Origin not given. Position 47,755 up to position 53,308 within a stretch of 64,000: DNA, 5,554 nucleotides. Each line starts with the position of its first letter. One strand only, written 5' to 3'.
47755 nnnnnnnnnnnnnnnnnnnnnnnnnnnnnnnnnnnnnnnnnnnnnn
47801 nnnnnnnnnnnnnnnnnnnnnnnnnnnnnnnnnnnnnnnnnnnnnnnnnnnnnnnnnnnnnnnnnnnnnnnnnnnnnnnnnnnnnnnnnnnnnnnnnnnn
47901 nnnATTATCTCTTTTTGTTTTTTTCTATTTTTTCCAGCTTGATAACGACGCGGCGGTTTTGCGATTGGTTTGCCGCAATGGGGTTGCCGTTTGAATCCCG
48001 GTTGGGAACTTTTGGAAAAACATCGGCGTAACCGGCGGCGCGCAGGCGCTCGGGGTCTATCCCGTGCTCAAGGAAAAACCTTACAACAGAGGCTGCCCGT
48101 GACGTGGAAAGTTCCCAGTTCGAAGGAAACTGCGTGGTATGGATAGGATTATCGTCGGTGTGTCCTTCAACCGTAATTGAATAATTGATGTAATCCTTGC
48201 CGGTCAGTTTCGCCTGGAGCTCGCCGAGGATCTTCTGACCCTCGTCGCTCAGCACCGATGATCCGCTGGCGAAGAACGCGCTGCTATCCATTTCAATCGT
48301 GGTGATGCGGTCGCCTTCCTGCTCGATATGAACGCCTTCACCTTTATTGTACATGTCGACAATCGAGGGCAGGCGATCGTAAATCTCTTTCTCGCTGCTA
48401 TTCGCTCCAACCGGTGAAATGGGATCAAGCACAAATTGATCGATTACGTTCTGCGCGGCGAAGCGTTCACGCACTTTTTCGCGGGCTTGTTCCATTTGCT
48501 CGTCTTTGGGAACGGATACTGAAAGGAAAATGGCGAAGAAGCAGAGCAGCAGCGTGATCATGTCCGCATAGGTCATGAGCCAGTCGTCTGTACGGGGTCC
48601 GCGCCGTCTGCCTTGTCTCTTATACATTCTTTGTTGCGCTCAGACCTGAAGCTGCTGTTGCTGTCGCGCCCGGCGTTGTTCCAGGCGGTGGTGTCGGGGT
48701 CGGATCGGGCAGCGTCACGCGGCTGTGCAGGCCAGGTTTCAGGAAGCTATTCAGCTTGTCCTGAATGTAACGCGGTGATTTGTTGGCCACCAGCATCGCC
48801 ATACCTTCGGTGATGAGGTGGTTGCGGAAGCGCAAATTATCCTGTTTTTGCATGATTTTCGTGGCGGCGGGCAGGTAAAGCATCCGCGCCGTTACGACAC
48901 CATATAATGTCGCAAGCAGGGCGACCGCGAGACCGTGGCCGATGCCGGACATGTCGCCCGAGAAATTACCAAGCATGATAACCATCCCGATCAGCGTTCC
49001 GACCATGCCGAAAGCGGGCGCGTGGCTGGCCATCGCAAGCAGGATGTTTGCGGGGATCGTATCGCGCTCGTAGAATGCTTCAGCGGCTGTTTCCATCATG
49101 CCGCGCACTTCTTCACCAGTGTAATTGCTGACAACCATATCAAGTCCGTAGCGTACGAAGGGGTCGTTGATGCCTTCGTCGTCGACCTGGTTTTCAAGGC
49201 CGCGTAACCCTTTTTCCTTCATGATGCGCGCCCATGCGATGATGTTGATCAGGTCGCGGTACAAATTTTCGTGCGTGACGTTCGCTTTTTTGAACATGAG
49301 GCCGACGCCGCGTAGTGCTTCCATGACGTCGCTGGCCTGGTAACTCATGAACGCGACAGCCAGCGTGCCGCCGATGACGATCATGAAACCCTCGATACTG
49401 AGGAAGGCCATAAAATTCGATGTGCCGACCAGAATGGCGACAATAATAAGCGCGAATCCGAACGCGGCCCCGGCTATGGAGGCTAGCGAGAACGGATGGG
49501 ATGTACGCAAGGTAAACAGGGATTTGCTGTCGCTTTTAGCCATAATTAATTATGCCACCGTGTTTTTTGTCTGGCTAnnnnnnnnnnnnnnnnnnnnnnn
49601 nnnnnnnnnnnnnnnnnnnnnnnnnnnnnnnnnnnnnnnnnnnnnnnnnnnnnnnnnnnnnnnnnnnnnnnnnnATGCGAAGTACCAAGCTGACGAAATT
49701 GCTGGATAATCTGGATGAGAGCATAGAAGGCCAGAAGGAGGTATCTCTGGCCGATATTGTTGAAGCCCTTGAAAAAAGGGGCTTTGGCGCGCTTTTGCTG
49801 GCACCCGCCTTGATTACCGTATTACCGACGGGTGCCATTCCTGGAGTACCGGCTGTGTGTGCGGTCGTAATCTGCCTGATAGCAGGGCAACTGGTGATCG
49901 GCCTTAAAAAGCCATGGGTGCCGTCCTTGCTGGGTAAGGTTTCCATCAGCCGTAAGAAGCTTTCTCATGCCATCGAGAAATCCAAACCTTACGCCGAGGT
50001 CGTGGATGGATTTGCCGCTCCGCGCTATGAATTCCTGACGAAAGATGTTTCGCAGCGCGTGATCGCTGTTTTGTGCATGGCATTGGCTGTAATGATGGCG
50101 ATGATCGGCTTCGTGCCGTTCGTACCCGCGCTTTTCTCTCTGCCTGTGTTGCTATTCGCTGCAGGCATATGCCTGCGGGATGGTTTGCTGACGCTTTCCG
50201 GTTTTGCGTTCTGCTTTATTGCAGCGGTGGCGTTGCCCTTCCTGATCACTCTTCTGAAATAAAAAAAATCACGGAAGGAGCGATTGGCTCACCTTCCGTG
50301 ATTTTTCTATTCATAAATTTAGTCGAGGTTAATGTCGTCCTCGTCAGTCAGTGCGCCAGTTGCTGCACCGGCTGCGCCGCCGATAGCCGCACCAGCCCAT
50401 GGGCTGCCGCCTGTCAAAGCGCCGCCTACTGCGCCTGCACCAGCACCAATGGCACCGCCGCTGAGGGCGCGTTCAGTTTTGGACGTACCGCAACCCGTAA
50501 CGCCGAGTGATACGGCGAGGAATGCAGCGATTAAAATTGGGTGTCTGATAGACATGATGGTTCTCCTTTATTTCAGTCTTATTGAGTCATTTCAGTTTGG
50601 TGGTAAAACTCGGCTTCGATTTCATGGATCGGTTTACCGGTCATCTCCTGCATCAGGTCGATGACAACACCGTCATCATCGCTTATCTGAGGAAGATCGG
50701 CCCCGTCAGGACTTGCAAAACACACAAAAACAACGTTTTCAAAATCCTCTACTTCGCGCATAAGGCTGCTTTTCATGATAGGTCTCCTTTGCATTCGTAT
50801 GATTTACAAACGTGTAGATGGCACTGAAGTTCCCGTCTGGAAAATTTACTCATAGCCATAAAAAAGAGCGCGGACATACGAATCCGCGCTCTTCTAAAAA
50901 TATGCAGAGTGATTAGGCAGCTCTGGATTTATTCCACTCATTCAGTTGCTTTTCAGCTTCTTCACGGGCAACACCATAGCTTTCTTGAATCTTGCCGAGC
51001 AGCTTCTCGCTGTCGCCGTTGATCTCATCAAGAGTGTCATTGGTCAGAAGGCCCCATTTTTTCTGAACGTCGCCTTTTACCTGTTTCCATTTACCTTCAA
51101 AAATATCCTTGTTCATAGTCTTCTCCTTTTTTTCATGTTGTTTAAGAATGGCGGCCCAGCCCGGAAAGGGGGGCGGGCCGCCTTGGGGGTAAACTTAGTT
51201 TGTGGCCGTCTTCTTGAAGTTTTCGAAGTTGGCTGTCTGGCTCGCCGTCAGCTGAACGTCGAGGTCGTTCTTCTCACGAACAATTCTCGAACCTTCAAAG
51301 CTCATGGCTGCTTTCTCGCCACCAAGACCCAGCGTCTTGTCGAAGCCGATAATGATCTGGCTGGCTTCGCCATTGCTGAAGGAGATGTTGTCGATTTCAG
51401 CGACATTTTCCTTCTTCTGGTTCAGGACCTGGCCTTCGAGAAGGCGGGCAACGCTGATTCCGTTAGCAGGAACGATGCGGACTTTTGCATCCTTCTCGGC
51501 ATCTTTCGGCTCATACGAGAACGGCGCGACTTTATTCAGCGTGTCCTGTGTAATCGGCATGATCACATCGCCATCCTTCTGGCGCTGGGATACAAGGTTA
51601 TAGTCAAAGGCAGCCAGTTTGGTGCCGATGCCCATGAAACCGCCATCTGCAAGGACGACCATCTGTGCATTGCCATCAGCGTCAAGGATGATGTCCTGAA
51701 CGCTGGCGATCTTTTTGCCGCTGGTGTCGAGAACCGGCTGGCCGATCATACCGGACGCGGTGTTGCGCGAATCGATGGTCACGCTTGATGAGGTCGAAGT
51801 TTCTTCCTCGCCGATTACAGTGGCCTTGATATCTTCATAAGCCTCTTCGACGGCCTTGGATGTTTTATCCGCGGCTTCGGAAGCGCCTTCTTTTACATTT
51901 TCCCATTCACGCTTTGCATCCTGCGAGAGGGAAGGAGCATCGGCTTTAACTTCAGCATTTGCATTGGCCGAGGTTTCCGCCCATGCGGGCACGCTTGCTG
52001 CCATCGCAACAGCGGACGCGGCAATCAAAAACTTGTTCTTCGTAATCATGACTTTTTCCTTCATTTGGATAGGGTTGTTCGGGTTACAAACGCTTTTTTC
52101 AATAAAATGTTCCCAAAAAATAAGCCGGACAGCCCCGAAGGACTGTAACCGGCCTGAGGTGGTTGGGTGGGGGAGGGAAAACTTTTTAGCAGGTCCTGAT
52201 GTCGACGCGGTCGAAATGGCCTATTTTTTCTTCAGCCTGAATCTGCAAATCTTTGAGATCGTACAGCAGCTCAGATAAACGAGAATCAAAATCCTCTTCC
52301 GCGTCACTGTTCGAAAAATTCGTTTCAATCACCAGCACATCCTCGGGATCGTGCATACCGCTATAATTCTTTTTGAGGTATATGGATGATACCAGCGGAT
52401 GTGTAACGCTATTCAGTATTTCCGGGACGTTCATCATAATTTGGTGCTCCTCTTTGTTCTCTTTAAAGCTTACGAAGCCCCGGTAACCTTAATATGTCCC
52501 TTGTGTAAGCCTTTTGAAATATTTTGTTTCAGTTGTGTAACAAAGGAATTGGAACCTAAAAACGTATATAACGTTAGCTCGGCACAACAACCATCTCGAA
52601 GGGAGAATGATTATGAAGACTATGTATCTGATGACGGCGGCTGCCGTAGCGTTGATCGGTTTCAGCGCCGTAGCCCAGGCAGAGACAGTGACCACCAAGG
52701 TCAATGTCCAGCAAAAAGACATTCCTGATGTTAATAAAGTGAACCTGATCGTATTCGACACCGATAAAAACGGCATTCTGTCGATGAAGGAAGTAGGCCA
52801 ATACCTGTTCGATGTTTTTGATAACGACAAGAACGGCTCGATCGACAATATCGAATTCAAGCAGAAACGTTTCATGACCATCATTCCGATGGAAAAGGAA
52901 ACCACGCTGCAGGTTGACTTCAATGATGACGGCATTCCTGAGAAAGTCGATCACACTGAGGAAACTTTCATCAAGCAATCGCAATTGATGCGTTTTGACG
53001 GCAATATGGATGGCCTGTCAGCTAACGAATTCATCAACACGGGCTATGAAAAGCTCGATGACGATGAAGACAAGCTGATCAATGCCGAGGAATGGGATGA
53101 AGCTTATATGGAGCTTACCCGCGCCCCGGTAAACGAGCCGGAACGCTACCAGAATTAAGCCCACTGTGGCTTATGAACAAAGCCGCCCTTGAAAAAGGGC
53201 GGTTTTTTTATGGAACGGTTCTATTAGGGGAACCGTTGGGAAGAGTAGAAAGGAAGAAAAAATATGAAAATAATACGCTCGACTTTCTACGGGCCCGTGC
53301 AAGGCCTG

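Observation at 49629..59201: Dense cluster of GGAAC-N16/17-(C/T)GTT ECF/EcfG-type promoters in front of small stress-protein genes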

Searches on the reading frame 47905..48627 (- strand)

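Call 7: search_protein_families(library=pfam, max_evalue=0.01, proteins=[window:47905-48627:-])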
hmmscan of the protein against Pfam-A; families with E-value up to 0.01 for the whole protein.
window:47905-48627:- (240 aa): 2 families
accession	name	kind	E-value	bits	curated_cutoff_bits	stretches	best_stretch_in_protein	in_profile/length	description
PF00691.25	OmpA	-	4.7e-17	62.6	27.2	1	118-213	1-92/98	OmpA family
PF13677.11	MotB_plug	-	1e-11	44.6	24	1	8-56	10-58/58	Membrane MotB of proton-channel complex MotA/MotB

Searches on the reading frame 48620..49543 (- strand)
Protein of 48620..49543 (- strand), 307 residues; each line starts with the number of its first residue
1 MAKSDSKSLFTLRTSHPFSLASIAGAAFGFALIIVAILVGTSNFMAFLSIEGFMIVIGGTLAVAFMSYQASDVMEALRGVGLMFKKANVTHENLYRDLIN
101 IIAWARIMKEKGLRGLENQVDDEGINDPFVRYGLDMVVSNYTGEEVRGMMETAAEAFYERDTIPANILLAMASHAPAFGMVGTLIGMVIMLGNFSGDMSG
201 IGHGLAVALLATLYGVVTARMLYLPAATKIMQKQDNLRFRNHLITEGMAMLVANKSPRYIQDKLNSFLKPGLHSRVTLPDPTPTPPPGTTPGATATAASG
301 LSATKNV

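Call 7: search_protein_families(library=pfam, max_evalue=0.01, proteins=[window:48620-49543:-])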
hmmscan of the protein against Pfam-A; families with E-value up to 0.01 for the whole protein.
window:48620-49543:- (307 aa): 1 family
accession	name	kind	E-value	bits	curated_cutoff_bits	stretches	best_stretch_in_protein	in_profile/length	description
PF01618.21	MotA_ExbB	-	6.5e-23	81.3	22.9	1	123-237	3-121/127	MotA/TolQ/ExbB proton channel family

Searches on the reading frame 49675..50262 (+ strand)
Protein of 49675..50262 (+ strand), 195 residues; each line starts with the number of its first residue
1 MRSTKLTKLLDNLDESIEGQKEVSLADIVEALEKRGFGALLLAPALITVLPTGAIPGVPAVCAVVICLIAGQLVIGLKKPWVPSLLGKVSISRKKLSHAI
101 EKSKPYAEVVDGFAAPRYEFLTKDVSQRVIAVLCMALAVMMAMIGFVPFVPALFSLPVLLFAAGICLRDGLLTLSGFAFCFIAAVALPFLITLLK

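Call 6: search_protein_families(library=pfam, max_evalue=0.01, proteins=[window:49675-50262:+])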
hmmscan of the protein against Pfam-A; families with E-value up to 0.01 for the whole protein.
window:49675-50262:+ (195 aa): 1 family
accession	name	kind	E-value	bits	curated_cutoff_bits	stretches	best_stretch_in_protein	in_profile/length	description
PF06055.17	ExoD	-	3.2e-45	154.1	23.8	1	7-186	2-177/180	Exopolysaccharide synthesis, ExoD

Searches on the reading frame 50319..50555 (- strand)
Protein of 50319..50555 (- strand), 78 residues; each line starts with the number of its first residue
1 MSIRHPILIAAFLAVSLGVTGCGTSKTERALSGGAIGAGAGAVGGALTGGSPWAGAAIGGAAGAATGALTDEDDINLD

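Call 6: search_protein_families(library=pfam, max_evalue=0.01, proteins=[window:50319-50555:-])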
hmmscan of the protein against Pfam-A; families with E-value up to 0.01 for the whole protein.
window:50319-50555:- (78 aa): 3 families
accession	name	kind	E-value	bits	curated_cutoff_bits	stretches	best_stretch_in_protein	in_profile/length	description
PF13441.11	Gly-zipper_YMGG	-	1.5e-09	37.8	28.9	1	29-70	2-42/45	YMGG-like Gly-zipper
PF13488.11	Gly-zipper_Omp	-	0.0013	19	25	1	33-69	2-37/46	Glycine zipper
PF05433.20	Rick_17kDa_Anti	-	0.0037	17.6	24.2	1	33-68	2-40/43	Glycine zipper 2TM domain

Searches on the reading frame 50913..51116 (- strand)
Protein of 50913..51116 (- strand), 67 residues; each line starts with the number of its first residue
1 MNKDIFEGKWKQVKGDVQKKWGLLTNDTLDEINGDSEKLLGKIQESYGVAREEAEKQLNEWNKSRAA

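Call 6: search_protein_families(library=pfam, max_evalue=0.01, proteins=[window:50913-51116:-])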
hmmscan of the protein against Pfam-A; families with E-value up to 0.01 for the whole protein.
window:50913-51116:- (67 aa): 1 family
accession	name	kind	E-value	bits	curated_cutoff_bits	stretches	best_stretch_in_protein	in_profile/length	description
PF05532.17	CsbD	-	2.2e-16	59.9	40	1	4-56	1-53/53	CsbD-like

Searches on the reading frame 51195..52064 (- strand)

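Call 6: search_protein_families(library=pfam, max_evalue=0.01, proteins=[window:51195-52064:-])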
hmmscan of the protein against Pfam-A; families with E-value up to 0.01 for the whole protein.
window:51195-52064:- (289 aa): 1 family
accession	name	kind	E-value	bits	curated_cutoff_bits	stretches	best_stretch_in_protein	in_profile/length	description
PF05239.21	PRC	-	2e-10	40.9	21.2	1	104-169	7-71/78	PRC-barrel domain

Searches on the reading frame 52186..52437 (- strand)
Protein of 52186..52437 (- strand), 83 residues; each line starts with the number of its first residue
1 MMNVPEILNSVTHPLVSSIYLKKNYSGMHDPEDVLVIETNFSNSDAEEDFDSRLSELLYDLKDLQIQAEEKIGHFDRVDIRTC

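Call 6: search_protein_families(library=pfam, max_evalue=0.01, proteins=[window:52186-52437:-])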
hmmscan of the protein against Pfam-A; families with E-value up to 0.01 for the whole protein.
window:52186-52437:- (83 aa): 0 families

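Call 8: search_protein_families(library=ncbifam, max_evalue=1, proteins=[window:52186-52437:-])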
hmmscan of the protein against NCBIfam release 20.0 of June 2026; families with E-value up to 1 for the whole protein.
window:52186-52437:- (83 aa): 0 families

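Call 71: find_homologous_proteins(query=window:52186-52437:-, max_evalue=0.001)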
Query window:52186-52437:- (83 aa): 35 proteins with E <= 0.001 among 35 candidates.
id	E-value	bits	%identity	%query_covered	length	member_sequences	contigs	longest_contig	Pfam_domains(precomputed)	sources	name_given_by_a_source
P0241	3.7e-47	175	99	100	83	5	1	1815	-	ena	-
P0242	3.6e-41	156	89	100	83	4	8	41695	-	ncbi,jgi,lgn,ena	jgi:hypothetical protein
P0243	3.1e-33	131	77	100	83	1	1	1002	-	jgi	jgi:hypothetical protein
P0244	3.3e-32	127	72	100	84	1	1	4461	-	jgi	jgi:hypothetical protein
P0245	3.4e-32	127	78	100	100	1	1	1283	-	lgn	-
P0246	7.6e-31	123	67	100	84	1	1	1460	-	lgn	-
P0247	1.2e-28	116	74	98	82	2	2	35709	-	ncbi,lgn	-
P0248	1.9e-28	115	71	100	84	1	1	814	-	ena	-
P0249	5.8e-28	114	68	99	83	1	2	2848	-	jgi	jgi:hypothetical protein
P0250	1.0e-27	113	71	99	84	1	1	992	-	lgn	-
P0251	2.4e-27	112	68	100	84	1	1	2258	-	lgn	-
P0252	5.9e-27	111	68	99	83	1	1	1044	-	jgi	jgi:hypothetical protein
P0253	4.3e-26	108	68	100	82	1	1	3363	-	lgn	-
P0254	5.4e-26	108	67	98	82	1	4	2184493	-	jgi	jgi:hypothetical protein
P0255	2.8e-24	102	68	98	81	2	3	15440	-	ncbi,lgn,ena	-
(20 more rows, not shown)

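Call 78: predict_structure(alignment_id=A4)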
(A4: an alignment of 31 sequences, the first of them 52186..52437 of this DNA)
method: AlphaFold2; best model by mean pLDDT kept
length: 83 residues; sequences in the alignment: 31
mean_pLDDT: 77.7   pTM: 0.64
mean pLDDT of the five models: 77.7, 76.8, 76.2, 76.0, 74.4
residues with pLDDT >= 90: 2; 70-90: 57; 50-70: 21; < 50: 3
segments of 3 or more residues with pLDDT < 50: 1-3
pLDDT, mean of each block of 10 residues (from residue 1): 53 79 72 86 72 87 86 86 80
secondary structure, 60 per line:
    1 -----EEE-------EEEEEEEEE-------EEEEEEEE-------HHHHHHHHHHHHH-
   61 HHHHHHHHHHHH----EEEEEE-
elements in order: E6-8 E16-24 E32-39 H47-59 H61-72 E77-82

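Call 80: fold_search(model_id=the predicted structure, library=pdb)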
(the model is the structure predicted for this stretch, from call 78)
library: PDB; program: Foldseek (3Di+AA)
matches with E <= 10: 879; with E <= 0.001: 0
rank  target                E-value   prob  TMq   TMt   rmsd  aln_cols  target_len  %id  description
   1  5k85_A                5.4e-02  0.90  0.43  0.08   5.3        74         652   16  Crystal Structure of Acetyl-CoA Synthetase in Complex with Adenosine-5'-propylphosphate and Coenzyme A from Cryptococc (released 2016-08-17)
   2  7thq_B                5.8e-02  0.94  0.44  0.09   5.5        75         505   16  Crystal structure of PltF trapped with PigG using a proline adenosine vinylsulfonamide inhibitor (released 2022-11-30)
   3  5k8f_A                5.8e-02  0.89  0.40  0.07   5.4        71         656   14  Crystal structure of Acetyl-CoA Synthetase in complex with ATP and Acetyl-AMP from Cryptococcus neoformans H99 (released 2016-07-13)
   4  5u29_B                7.5e-02  0.85  0.43  0.07   5.5        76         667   17  Crystal structure of Cryptococcus neoformans H99 Acetyl-CoA Synthetase in complex with Ac-AMS (released 2017-12-06)
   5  5vpv_A                8.6e-02  0.82  0.40  0.07   6.2        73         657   15  Crystal structure of Apo Cryptococcus neoformans H99 Acetyl-CoA Synthetase with an Acetylated Active Site Lysine (released 2017-05-17)
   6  8eps_B                8.6e-02  0.75  0.38  0.07   5.2        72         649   15  Crystal Structure of Acetyl-CoA synthetase in complex with an allyl ester AMP inhibitor from Cryptococcus neoformans H (released 2022-10-19)
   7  3w5y_B                8.6e-02  0.69  0.38  0.39   5.0        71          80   15  MamM-CTD (released 2014-04-16)
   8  7kno_A                9.1e-02  0.80  0.40  0.07   5.3        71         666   17  Crystal structure of Acetyl-CoA synthetase in complex with adenosine-5'-ethylphosphate from Cryptococcus neoformans va (released 2020-12-30)
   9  3w62                  9.8e-02  0.69  0.39  0.40   5.0        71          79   15  MamM-CTD E289A (released 2014-04-16)
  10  7kno_B                1.0e-01  0.77  0.39  0.07   5.4        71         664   17  Crystal structure of Acetyl-CoA synthetase in complex with adenosine-5'-ethylphosphate from Cryptococcus neoformans va (released 2020-12-30)
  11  8rpl_B                1.1e-01  0.72  0.37  0.07   5.8        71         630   11  AMP-forming acetyl-CoA synthetase from Chloroflexota bacterium with bound acetyl AMP (released 2024-06-19)
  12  8g0r_C                1.2e-01  0.89  0.48  0.08   4.6        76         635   14  Crystal Structure of Acetyl-CoA synthetase in complex with a cyclopentyl ester AMP inhibitor from Cryptococcus neoform (released 2023-02-15)
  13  8eps_A                1.2e-01  0.72  0.39  0.07   5.5        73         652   18  Crystal Structure of Acetyl-CoA synthetase in complex with an allyl ester AMP inhibitor from Cryptococcus neoformans H (released 2022-10-19)
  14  6gmv                  1.2e-01  0.66  0.39  0.39   5.0        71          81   15  MamM CTD - Nickel form (released 2019-06-19)
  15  8g0r_B                1.3e-01  0.75  0.40  0.07   5.5        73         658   18  Crystal Structure of Acetyl-CoA synthetase in complex with a cyclopentyl ester AMP inhibitor from Cryptococcus neoform (released 2023-02-15)
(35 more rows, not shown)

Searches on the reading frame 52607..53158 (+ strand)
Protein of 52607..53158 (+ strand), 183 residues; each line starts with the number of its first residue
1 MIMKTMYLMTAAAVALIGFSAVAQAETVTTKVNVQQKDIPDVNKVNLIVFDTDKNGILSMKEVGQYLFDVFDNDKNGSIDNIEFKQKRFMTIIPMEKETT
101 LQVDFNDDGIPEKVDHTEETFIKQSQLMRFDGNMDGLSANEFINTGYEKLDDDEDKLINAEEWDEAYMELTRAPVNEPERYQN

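Call 6: search_protein_families(library=pfam, max_evalue=0.01, proteins=[window:52607-53158:+])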
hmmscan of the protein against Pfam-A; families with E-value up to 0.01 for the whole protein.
window:52607-53158:+ (183 aa): 3 families
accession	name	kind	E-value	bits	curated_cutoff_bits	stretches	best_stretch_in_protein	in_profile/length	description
PF13405.12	EF-hand_6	-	5.4e-06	26.1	25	1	66-86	4-24/30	EF-hand domain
PF00036.39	EF-hand_1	-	0.00046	20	25.4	0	67-86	5-24/29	EF hand domain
PF13833.12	EF-hand_8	-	0.003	17.7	28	0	65-86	28-49/54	EF-hand domain pair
